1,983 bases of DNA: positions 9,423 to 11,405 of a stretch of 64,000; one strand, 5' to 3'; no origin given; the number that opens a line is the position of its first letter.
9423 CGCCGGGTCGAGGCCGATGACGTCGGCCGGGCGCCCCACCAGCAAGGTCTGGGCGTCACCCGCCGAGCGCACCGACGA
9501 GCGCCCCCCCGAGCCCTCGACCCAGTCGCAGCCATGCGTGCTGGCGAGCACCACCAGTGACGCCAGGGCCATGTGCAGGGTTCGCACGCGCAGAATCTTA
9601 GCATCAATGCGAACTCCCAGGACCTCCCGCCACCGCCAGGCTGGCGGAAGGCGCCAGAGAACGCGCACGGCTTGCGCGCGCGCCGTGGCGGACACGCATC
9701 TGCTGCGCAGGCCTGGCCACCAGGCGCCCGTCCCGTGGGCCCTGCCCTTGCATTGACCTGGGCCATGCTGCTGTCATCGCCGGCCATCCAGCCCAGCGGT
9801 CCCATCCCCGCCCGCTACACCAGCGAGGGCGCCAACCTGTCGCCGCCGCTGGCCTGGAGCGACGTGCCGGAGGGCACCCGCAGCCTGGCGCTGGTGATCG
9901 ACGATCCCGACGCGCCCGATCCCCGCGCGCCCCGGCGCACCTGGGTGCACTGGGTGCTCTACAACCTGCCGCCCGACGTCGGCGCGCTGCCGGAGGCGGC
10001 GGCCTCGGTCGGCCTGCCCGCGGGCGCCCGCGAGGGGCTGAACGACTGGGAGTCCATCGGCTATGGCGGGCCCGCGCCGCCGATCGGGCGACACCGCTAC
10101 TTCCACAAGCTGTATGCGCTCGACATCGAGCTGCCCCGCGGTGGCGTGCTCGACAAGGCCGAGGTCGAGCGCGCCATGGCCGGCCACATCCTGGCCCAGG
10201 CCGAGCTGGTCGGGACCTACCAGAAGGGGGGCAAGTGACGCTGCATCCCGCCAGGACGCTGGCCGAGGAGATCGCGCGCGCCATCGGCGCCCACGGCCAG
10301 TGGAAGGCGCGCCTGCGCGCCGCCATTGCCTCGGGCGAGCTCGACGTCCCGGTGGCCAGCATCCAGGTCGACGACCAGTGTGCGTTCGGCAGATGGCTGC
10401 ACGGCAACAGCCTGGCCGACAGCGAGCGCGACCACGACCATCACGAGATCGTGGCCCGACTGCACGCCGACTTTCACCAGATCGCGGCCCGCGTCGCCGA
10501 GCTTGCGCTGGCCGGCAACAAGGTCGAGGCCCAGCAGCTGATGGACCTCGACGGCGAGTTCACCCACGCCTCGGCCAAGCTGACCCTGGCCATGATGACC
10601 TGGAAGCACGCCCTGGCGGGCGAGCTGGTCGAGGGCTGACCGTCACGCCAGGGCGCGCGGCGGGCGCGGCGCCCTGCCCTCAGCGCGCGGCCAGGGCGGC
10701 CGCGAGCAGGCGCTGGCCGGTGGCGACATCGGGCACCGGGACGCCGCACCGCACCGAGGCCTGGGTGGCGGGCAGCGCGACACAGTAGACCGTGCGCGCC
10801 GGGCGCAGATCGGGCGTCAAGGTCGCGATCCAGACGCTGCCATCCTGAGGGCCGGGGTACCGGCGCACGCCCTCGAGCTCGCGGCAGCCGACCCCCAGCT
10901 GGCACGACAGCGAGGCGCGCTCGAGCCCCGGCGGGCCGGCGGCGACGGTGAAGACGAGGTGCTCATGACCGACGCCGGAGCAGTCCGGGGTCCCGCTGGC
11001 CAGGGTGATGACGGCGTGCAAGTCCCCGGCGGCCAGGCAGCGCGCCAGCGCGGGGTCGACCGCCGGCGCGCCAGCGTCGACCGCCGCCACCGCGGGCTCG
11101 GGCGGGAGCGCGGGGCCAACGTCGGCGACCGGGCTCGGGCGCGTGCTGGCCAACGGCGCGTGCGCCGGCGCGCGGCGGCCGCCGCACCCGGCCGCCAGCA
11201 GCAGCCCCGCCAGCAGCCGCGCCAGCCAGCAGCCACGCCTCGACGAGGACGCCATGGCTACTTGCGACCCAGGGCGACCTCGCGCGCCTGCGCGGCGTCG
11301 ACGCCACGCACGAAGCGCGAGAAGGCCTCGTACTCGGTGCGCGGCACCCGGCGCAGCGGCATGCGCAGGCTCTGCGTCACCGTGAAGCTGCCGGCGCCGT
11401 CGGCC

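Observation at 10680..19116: Three-gene lipoprotein operon with a giant transglutaminase-like enzyme/pseudoenzyme paralogue pair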

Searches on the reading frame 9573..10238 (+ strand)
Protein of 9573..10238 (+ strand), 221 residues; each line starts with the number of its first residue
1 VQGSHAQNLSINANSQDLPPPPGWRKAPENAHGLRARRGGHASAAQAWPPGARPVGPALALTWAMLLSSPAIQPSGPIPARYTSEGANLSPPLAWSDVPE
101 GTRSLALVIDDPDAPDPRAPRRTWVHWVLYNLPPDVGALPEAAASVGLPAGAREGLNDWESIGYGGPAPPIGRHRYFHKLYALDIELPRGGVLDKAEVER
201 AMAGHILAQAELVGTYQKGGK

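Call 11: search_protein_families(library=pfam, proteins=[window:9573-10238:+], max_evalue=0.001)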
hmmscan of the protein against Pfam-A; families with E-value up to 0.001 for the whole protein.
window:9573-10238:+ (221 aa): 1 family
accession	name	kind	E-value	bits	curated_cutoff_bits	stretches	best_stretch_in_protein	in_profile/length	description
PF01161.25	PBP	-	4.1e-45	153.9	24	1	78-216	2-135/135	Phosphatidylethanolamine-binding protein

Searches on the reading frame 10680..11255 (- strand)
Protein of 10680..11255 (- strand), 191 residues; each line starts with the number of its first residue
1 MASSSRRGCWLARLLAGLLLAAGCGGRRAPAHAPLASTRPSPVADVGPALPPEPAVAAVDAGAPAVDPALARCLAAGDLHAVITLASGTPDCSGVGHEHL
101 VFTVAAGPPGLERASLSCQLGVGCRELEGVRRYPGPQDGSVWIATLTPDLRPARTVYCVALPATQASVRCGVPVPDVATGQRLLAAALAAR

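Call 6: search_protein_families(library=pfam, proteins=[window:10680-11255:-], max_evalue=1)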
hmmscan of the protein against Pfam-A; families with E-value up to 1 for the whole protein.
window:10680-11255:- (191 aa): 0 families
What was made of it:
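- On Transglutaminase-like superfamily (Pfam PF01841 Transglut_core): B has no hit at E up to 1 (call 6).
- On PA14 lectin domain (PF07691): No Pfam hit (call 6).
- Closest known: Bacterial transglutaminase-like cysteine proteinases. Different: No Peptidase_C93 hit for A or B at E up to 1 (call 6).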

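Call 7: search_protein_families(library=ncbifam, proteins=[window:10680-11255:-], max_evalue=1)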
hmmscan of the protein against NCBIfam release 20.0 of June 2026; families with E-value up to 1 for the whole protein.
window:10680-11255:- (191 aa): 0 families

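Call 43: search_protein_representatives(protein=window:10680-11255:-)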
Query: 191 residues. Proteins with E-value up to 0.001 (for the whole library): 25; up to 1e-10: 6; up to 1e-30: 1. The best 25 are listed.
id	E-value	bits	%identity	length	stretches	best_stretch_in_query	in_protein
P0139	1.3e-46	175.4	64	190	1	15-190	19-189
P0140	4.0e-20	89.0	53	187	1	18-187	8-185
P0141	3.8e-18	82.5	43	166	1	41-187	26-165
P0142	3.6e-17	79.3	51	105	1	83-185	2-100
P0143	6.2e-16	75.3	40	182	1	13-186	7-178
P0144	6.7e-13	65.4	45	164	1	15-184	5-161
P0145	1.8e-10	57.5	44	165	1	34-185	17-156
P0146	8.1e-10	55.3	38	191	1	18-184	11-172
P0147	1.7e-09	54.3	39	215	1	61-188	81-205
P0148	5.1e-09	52.7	38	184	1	18-188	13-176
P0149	7.0e-09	52.3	39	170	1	44-187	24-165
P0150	1.8e-08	51.0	38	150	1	63-188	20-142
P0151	5.6e-08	49.3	40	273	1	56-190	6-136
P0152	9.6e-08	48.6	35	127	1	61-188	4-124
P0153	1.9e-07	47.6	35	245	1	15-188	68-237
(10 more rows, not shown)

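Call 73: find_related_loci(query=A8, collection=metagenome_contigs, flank=8000)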
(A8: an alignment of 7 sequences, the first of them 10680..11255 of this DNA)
Query A8 (191 aa) in metagenome_contigs; peptide patterns used: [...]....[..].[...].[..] (x = any residue, [..] = any of these).
68 stretches matched a pattern; 3 encode a relative of the query (tblastn E <= 1e-3); 3 distinct loci.
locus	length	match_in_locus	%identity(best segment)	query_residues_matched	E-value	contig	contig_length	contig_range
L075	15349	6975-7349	70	67-191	4e-48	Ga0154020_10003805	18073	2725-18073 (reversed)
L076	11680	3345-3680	41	73-187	5e-14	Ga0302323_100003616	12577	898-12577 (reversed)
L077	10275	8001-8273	28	91-184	2e-7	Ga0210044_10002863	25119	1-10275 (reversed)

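Call 79: search_protein_families(library=pfam, proteins=[L077:5312-7657:-, L077:8296-8835:-, L077:8839-10275:-], max_evalue=0.01)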
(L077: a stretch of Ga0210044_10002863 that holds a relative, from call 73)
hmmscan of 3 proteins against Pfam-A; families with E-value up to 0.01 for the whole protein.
L077:5312-7657:- (782 aa): 1 family
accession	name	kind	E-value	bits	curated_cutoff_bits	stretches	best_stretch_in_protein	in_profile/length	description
PF17957.7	Big_7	-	0.0067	17.5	24.1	0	678-718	8-46/70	Bacterial Ig domain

L077:8296-8835:- (180 aa): 0 families

L077:8839-10275:- (479 aa): 3 families
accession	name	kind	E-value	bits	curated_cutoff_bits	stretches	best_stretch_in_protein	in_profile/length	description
PF00570.28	HRDC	-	1.2e-19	70.5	23.8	1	411-476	3-68/68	HRDC domain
PF00271.37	Helicase_C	-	2.4e-18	66.8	23.5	1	18-122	6-110/110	Helicase conserved C-terminal domain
PF16124.10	RecQ_Zn_bind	-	3.1e-08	34.7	25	1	234-280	19-65/66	RecQ zinc-binding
